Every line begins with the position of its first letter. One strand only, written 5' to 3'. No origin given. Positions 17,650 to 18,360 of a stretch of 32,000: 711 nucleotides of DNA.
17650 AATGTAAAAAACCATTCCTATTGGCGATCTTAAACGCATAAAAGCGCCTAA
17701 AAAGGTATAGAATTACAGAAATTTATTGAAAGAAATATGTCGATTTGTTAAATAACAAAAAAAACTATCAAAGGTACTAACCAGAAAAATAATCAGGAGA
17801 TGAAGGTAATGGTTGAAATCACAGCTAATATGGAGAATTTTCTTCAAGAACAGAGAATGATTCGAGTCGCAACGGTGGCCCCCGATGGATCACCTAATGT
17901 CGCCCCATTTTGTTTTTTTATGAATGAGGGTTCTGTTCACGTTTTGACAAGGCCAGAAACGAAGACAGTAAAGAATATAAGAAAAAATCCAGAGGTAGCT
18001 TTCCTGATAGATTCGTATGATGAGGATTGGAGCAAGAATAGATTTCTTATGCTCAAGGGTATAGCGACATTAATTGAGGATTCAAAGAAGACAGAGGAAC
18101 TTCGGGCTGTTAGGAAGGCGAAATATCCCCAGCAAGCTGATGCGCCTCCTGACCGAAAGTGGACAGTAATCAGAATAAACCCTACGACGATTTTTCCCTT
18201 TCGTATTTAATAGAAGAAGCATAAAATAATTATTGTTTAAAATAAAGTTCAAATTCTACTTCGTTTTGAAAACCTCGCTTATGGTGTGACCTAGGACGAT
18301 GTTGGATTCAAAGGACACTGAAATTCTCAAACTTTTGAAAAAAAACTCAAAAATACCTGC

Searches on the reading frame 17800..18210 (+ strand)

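Call 25: search_protein_families(library=pfam, proteins=[window:17800-18210:+], max_evalue=0.001)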
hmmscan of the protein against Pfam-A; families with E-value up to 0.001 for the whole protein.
window:17800-18210:+ (136 aa): 3 families
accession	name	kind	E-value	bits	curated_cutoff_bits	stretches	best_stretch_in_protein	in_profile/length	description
PF01243.27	PNPOx_N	-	3.1e-19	70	28.1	1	7-130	1-115/120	Pyridoxamine 5'-phosphate oxidase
PF12900.13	Pyridox_ox_2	-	8.1e-12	45.7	27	1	11-130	5-135/140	Pyridoxamine 5'-phosphate oxidase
PF16242.11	Pyrid_ox_like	-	8e-07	29.1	28.8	1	42-126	39-117/149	Pyridoxamine 5'-phosphate oxidase like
